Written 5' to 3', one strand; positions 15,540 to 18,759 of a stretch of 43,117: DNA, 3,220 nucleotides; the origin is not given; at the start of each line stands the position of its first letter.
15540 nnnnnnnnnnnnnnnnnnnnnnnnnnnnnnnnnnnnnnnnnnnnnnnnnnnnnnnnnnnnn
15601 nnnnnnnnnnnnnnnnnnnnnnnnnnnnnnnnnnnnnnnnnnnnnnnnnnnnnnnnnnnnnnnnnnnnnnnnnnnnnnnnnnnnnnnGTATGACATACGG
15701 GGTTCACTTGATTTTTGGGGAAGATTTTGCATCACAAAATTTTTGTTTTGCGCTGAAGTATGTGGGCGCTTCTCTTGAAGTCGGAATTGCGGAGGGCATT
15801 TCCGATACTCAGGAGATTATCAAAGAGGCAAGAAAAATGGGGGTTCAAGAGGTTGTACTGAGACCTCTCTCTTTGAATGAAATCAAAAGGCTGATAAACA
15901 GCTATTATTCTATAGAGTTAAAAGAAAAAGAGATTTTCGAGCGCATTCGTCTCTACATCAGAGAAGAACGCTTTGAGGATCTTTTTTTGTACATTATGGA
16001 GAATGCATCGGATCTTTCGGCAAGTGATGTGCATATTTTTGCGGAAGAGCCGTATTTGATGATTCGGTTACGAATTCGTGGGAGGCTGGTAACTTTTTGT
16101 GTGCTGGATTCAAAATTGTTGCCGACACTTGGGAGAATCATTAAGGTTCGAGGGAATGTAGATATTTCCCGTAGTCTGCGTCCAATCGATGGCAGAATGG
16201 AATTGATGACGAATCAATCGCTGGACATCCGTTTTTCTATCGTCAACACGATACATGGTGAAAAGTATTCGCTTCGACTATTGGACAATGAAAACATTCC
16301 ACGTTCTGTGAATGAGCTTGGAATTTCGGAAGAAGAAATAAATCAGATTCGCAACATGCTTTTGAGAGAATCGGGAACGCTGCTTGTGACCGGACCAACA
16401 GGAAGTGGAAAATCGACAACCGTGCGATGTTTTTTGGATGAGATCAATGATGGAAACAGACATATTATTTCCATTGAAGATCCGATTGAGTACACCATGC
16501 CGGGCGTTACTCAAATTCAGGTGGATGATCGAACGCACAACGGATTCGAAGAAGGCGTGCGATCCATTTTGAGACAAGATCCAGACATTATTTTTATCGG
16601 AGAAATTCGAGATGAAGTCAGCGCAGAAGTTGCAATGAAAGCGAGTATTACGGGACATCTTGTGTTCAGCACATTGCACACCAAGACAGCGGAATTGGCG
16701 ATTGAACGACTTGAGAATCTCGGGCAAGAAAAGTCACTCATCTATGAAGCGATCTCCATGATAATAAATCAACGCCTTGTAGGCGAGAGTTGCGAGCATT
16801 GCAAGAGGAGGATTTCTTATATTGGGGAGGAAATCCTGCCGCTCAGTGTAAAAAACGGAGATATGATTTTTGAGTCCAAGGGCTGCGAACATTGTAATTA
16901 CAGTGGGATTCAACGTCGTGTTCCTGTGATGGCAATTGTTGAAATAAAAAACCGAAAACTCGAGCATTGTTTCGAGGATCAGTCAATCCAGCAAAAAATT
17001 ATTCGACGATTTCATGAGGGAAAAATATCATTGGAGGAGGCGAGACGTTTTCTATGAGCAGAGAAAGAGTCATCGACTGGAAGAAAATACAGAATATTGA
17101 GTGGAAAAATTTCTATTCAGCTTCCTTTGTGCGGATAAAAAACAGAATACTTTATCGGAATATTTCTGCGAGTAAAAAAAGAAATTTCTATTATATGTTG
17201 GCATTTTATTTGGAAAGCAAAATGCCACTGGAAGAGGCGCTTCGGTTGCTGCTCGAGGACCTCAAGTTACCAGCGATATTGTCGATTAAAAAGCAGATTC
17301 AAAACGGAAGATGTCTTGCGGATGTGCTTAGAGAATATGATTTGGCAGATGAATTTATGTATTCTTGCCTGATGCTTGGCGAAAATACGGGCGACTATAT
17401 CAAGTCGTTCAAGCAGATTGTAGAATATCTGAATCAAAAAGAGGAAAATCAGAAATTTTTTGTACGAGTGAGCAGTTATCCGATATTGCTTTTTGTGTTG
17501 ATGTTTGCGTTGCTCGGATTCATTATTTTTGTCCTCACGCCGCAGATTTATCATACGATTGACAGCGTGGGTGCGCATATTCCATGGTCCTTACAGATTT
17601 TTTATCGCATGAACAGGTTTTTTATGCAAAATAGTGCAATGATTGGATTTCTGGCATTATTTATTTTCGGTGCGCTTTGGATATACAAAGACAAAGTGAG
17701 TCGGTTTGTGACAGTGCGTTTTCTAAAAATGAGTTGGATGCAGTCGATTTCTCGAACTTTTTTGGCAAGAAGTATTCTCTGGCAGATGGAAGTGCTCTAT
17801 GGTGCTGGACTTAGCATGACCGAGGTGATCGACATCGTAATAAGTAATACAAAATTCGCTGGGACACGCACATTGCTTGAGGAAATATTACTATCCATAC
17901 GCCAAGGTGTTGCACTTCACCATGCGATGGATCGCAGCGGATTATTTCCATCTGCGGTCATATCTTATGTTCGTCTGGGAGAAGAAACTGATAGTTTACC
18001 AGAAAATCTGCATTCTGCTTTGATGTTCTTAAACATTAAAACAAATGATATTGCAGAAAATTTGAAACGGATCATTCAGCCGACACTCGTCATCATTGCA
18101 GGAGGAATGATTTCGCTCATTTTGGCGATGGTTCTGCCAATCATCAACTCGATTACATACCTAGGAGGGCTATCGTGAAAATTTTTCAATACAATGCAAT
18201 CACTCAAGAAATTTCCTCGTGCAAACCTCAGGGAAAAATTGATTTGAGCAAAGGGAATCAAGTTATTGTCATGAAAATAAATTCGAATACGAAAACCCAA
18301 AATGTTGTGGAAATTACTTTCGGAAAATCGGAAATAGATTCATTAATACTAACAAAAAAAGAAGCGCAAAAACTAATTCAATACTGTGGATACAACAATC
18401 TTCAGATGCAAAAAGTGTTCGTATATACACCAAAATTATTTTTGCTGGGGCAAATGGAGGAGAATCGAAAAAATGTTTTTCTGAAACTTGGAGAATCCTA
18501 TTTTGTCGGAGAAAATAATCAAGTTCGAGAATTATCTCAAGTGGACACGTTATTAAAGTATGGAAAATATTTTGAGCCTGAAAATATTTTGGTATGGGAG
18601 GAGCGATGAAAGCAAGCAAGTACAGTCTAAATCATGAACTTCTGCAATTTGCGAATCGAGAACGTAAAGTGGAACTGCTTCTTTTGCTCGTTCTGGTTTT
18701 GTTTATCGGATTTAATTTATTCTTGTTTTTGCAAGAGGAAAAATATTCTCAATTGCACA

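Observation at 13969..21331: Nine-gene overlap-coupled operon: an SF1 helicase-type ATPase heads a reduced type IV pilus/pseudopilus module in the core genome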

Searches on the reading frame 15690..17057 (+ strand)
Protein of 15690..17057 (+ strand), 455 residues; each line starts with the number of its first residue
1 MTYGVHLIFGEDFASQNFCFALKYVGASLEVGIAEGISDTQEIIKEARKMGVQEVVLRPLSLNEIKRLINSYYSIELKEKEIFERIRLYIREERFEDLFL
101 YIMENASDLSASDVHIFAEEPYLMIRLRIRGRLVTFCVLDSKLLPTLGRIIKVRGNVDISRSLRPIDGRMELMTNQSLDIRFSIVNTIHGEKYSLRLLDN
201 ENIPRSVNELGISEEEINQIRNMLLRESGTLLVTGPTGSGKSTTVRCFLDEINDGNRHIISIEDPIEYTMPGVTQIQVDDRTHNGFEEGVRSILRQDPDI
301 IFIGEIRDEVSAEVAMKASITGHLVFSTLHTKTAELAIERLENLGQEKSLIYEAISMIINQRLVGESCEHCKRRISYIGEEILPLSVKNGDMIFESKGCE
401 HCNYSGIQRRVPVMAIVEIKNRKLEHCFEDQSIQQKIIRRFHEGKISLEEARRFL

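Call 3: search_protein_families(library=pfam, proteins=[window:15690-17057:+], max_evalue=1)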
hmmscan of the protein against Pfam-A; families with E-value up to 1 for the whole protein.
window:15690-17057:+ (455 aa): 24 families
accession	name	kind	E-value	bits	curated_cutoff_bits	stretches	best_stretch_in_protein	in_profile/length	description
PF00437.27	T2SSE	-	1.2e-89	301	24.9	1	98-437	11-339/370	Type II/IV secretion system protein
PF13191.12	AAA_16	-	1.7e-06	29.1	32.6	1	214-259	6-55/167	AAA ATPase domain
PF13401.12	AAA_22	-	0.00015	22.5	27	1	227-265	4-42/130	AAA domain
PF01637.24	ATPase_2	-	0.00038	20.8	33.2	1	214-308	5-79/225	ATPase domain predominantly from Archaea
PF13555.12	AAA_29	-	0.00057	20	27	1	219-244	14-38/61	P-loop containing region of AAA domain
PF01935.23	DUF87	-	0.00099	19.7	23.2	1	232-260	27-56/220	Helicase HerA, central domain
PF00004.35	AAA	-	0.0011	19.8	21.2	1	231-308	1-68/131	ATPase family associated with various cellular activities (AAA)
PF20720.3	nSTAND3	-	0.0017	18.5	27.2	1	224-265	13-54/155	Novel STAND NTPase 3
PF12775.13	AAA_7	-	0.0031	17.5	25.8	1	217-262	22-67/181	P-loop containing dynein motor region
PF00005.33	ABC_tran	-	0.0065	17.5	25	1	223-259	6-42/137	ABC transporter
PF03215.21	Rad17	-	0.0089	16.4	23.8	1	203-248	14-65/186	Rad17 P-loop domain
PF13173.12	AAA_14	-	0.023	15.1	27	1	230-317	4-82/129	AAA domain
PF06414.18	Zeta_toxin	-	0.03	14.2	22.3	1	231-284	19-72/199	Zeta toxin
PF13086.12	AAA_11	-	0.033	14.4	27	1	215-253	5-42/257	AAA domain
PF01580.24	FtsK_SpoIIIE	-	0.036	14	24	1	219-248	34-59/221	FtsK/SpoIIIE family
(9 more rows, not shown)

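Call 4: search_protein_families(library=ncbifam, proteins=[window:15690-17057:+], max_evalue=1)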
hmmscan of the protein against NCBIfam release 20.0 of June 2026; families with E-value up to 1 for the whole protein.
window:15690-17057:+ (455 aa): 34 families (the best 25 are shown)
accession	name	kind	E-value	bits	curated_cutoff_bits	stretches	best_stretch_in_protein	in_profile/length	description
TIGR02533.1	type_II_gspE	equivalog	2.2e-91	307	630.25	1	101-436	115-451/486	type II secretion system ATPase GspE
TIGR02538.1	type_IV_pilB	equivalog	1.3e-84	284.9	675.65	1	102-435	188-527/564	type IV-A pilus assembly ATPase PilB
NF007755.0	PRK10436.1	equivalog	1.5e-79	267.9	617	1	98-434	88-423/465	type II secretion system protein GspE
NF053534.1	T4PilAsmATPsTfpB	equivalog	3.5e-78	263.4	850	1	100-435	206-547/584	type IV pilus assembly ATPase TfpB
NF041000.1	ATPase_ComGA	equivalog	3.5e-63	213.1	300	1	102-364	3-265/267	competence type IV pilus ATPase ComGA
TIGR01420.1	pilT_fam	subfamily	7.5e-46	156.9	319.1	1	102-366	5-270/343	PilT/PilU family type 4a pilus ATPase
TIGR02525.1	plasmid_TraJ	equivalog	3.2e-26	92.2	368.3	1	194-342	121-270/372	plasmid transfer ATPase TraJ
TIGR02524.1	dot_icm_DotB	equivalog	8.6e-23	81.1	463.3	1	102-367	9-288/358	Dot/Icm type IV secretion system ATPase DotB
TIGR02782.1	TrbB_P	equivalog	2.3e-16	59.9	304.55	1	212-360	121-277/303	P-type conjugative transfer ATPase TrbB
NF058587.1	archaellum_moto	equivalog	4.9e-16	58.6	550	1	189-343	235-395/527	archaellum flagellar ATPase motor FlaI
TIGR03819.1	heli_sec_ATPase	hypoth_equivalog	4e-13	49.3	373.15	1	189-357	138-313/340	TadA family conjugal transfer-associated ATPase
TIGR02788.1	VirB11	equivalog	1e-12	47.7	249.95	1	218-353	134-278/308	P-type DNA transfer ATPase VirB11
NF010407.0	PRK13833.1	subfamily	2.3e-11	43.7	499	1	211-349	128-267/323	conjugal transfer protein TrbB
NF010469.0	PRK13894.1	subfamily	5e-10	39.2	508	1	214-356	135-279/320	conjugal transfer ATPase TrbB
NF053672.1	bindosome_BasE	exception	4.5e-09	35.6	1000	1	232-378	274-427/512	bindosome assembly system ATPase subunit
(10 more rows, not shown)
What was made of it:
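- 15690..17057 (+): PilB/GspE-family assembly ATPase, 455 aa, with a short N-terminal domain. It falls below the NCBIfam equivalog cut-offs for PilB, GspE and ComGA (calls 3, 4).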

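Call 41: find_homologous_proteins(query=window:15690-17057:+, max_evalue=1e-40)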
Query window:15690-17057:+ (455 aa): 7911 proteins with E <= 1e-40 among 8000 candidates; the best 120 are listed.
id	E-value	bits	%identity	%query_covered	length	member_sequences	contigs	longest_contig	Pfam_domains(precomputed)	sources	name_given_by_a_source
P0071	1.9e-294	994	100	100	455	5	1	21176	PF00437.27,PF13191.13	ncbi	-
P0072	2.7e-212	724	71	100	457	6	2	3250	PF00437.27,PF13191.13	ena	-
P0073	2.9e-166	572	58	100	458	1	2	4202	PF00437.27,PF13401.13,PF01637.25,PF13191.13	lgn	-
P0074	4.2e-164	565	57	100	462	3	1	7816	PF00437.27,PF13191.13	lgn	-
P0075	1.5e-163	563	57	100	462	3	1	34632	PF00437.27,PF13191.13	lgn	-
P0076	2.6e-161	556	56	100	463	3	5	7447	PF00437.27,PF13191.13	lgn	-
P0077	2.3e-160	552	59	100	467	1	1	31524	PF00437.27,PF13191.13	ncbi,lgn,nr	ncbi:MAG: ATPase, T2SS/T4P/T4SS family [Peptostreptococcaceae bacterium]|nr:ATPase, T2SS/T4P/T4SS fa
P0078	5.8e-159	548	57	100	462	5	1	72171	PF00437.27,PF13191.13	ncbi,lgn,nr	ncbi:MAG: ATPase, T2SS/T4P/T4SS family [Peptostreptococcaceae bacterium]|nr:ATPase, T2SS/T4P/T4SS fa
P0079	8.5e-154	531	100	55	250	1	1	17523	PF00437.27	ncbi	-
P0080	1.5e-153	530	53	100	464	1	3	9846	PF00437.27,PF13401.13,PF13191.13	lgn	-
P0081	8.6e-151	521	54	100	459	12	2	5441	PF05157.21,PF00437.27,PF13191.13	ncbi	-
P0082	1.6e-142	494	51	100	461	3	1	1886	PF00437.27,PF00004.36,PF13401.13,PF13191.13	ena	-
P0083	2.1e-142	493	53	100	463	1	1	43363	PF00437.27,PF13191.13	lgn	-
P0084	3.3e-141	489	50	100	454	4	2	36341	PF13173.13,PF00437.27,PF00005.34,PF00004.36,PF13401.13,PF01637.25,PF20720.4,PF13191.13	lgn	-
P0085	1.2e-140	488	51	100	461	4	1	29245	PF00437.27,PF13401.13,PF13191.13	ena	-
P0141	2.0e-68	250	35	99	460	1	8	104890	PF00437.27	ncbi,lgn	ncbi:MAG: GspE/PulE family protein [Romboutsia sp.]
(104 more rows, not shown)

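Call 42: find_encoding_contigs(protein=P0141, flank=10000, max_places=3)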
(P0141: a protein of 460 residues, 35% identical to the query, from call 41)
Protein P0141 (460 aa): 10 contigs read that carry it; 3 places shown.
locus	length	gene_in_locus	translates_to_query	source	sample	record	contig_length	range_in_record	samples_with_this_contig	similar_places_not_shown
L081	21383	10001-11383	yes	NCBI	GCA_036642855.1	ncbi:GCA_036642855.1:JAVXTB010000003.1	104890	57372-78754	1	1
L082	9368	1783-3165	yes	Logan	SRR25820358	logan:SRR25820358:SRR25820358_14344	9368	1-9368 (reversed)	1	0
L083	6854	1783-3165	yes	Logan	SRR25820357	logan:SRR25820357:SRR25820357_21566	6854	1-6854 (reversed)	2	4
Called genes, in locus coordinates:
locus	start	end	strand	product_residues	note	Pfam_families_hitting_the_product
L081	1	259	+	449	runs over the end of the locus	PF01138:RNase_PH, PF03725:RNase_PH_C, PF01725:Ham1p_like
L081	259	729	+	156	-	PF00149:Metallophos (weak), PF12850:Metallophos_2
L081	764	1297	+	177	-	PF18955:DUF5698, PF10035:DUF2179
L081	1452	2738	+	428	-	PF05697:Trigger_N, PF00254:FKBP_C, PF05698:Trigger_C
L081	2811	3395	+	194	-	PF00574:CLP_protease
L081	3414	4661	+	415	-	PF06689:zf-C4_ClpX, PF00493:MCM (weak), PF05496:RuvB_N (weak), PF01078:Mg_chelatase (faint), PF00004:AAA, PF07724:AAA_2, PF07728:AAA_5 (weak), PF10431:ClpB_D2-small, +1 more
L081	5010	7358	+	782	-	PF02190:LON_substr_bdg, PF00004:AAA, PF07728:AAA_5 (weak), PF22667:Lon_lid, PF05362:Lon_C, PF13541:ChlI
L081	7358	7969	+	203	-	PF00009:GTP_EFTU (faint), PF01926:MMR_HSR1, PF02421:FeoB_N, PF04548:AIG1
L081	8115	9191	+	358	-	PF02367:TsaE (faint), PF24883:NPHP3_N (faint), PF03266:NTPase_1 (faint), PF13604:AAA_30 (faint), PF20720:nSTAND3 (faint)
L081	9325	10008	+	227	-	PF05949:DUF881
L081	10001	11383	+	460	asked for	PF00437:T2SSE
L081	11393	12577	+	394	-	PF00482:T2SSF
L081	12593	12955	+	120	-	PF07963:N_methyl (weak)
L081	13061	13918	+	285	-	PF11104:PilM_2 (weak)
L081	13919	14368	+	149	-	-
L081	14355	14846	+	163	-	-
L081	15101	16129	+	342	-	PF02810:SEC-C, PF25948:DUF7986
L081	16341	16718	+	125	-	-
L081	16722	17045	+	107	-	-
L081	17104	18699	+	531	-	PF28550:DUF8436, PF01134:GIDA (faint), PF01266:DAO (faint), PF03486:HI0933_like (faint), PF07992:Pyr_redox_2 (faint), PF21688:FAD-depend_C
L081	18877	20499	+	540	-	PF02690:Na_Pi_cotrans, PF01895:PhoU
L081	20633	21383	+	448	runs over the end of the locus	PF00342:PGI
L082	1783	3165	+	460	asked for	PF00437:T2SSE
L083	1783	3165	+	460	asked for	PF00437:T2SSE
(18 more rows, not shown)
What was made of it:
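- Closest known: Clostridial. Same: The closest full-length PilB relatives outside the family (about 35% identity, about 460 aa) are of the Romboutsia pilB2 type (calls 41, 42).
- Genomes with unlinked hel can still have pilus clusters (call 42).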

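Call 76: search_protein_families(library=pfam, proteins=[L081:8115-9191:+], max_evalue=0.001)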
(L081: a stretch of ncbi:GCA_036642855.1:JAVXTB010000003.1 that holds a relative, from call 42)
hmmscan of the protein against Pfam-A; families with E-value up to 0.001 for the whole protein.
L081:8115-9191:+ (358 aa): 14 families
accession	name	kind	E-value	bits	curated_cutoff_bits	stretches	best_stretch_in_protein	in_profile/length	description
PF20720.3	nSTAND3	-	1.2e-07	32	27.2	0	31-87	17-71/155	Novel STAND NTPase 3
PF24883.2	NPHP3_N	-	2.6e-07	31.4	24.8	0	29-70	20-61/164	Nephrocystin 3, N-terminal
PF13604.12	AAA_30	-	5e-07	30.1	27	0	31-65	18-52/191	AAA domain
PF03266.21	NTPase_1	-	8.3e-07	29.4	23.9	0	219-252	3-36/168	NTPase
PF02367.23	TsaE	-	1e-05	25.9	26.6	0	213-239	19-45/128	Threonylcarbamoyl adenosine biosynthesis protein TsaE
PF25199.1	nSTAND_NTPase5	-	3.5e-05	24.1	34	0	213-246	39-73/145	Novel STAND NTPase 5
PF13401.12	AAA_22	-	3.6e-05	24.5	27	0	215-252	5-40/130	AAA domain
PF13245.12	AAA_19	-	4.3e-05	24.2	25.1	0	31-59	11-39/134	AAA domain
PF13191.12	AAA_16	-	9e-05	23.5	32.6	0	216-250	25-62/167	AAA ATPase domain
PF01637.24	ATPase_2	-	0.00015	22.1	33.2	0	213-309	18-118/225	ATPase domain predominantly from Archaea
PF00931.28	NB-ARC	-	0.00023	20.9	23.5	0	31-63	19-52/248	NB-ARC domain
PF03308.22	MeaB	-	0.0003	20.3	23.1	0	34-73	36-73/273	Methylmalonyl Co-A mutase-associated GTPase MeaB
PF00004.35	AAA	-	0.00075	20.4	21.2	0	35-55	2-22/131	ATPase family associated with various cellular activities (AAA)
PF05729.18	NACHT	-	0.00078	19.7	26.7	0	218-243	3-28/167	NACHT domain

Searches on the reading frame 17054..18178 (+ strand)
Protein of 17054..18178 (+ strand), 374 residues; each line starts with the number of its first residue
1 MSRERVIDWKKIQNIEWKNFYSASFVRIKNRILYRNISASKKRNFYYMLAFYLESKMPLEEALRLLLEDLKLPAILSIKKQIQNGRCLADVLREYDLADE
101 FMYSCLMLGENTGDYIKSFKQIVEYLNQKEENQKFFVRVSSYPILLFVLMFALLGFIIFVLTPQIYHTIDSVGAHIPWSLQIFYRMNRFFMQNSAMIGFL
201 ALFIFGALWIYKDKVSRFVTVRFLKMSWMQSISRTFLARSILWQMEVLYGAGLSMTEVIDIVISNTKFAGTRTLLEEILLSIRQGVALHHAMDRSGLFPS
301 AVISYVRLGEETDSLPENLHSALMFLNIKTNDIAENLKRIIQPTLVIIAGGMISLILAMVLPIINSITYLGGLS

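Call 3: search_protein_families(library=pfam, proteins=[window:17054-18178:+], max_evalue=1)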
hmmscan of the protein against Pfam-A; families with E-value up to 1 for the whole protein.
window:17054-18178:+ (374 aa): 1 family
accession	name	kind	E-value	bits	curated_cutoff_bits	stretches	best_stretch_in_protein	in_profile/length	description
PF00482.28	T2SSF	-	2.2e-27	95.9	25.2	2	244-361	4-124/125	Type II secretion system (T2SS), protein F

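Call 4: search_protein_families(library=ncbifam, proteins=[window:17054-18178:+], max_evalue=1)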
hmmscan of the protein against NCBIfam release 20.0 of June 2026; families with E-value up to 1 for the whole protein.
window:17054-18178:+ (374 aa): 6 families
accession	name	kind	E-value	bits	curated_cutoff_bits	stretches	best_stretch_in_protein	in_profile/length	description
NF041012.2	T4P_ComGB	equivalog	9.5e-34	117.2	240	1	42-367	3-331/332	competence type IV pilus assembly protein ComGB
NF007861.0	PRK10573.1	equivalog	1.1e-33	116.9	401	1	26-365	45-393/401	protein transport protein HofC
TIGR02120.1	GspF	equivalog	2.3e-33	116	424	1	29-365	52-396/401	type II secretion system inner membrane protein GspF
NF052607.1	T4PiliAsmPilCThrm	equivalog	3.1e-20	72.7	700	1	49-370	75-404/406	type IV pilus assembly protein PilC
NF052606.1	T4PiliAsmPilCMyx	equivalog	4.8e-17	61.9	700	1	52-364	92-412/419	type IV pilus assembly protein PilC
NF047826.1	T3SSXpsF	equivalog_domain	1.7e-14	53.5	650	2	35-214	61-243/405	type II secretion system protein XpsF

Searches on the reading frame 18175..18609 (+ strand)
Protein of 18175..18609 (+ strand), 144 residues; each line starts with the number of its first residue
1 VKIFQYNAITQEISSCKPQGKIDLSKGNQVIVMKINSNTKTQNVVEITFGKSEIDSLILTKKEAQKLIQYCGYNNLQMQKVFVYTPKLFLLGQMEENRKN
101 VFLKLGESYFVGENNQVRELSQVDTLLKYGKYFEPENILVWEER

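Call 3: search_protein_families(library=pfam, proteins=[window:18175-18609:+], max_evalue=1)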
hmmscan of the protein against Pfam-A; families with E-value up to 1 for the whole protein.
window:18175-18609:+ (144 aa): 3 families
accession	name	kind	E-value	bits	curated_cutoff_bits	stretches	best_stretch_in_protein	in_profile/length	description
PF24448.1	T4_y05I_C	-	0.00085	20.1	27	1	32-70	27-61/69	y05I-like putative transcription factor C-terminal domain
PF19755.4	DUF6242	-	0.024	14.9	29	1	20-103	91-169/217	Domain of unknown function (DUF6242)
PF09829.14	DUF2057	-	0.036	14.6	24.2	1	14-93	21-102/192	Uncharacterized protein conserved in bacteria (DUF2057)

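Call 4: search_protein_families(library=ncbifam, proteins=[window:18175-18609:+], max_evalue=1)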
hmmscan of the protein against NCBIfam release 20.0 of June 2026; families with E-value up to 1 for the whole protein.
window:18175-18609:+ (144 aa): 1 family
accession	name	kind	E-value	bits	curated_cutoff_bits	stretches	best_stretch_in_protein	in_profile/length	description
TIGR02345.1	chap_CCT_eta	equivalog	0.03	12.6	669.2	1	21-64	10-53/523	T-complex protein 1 subunit eta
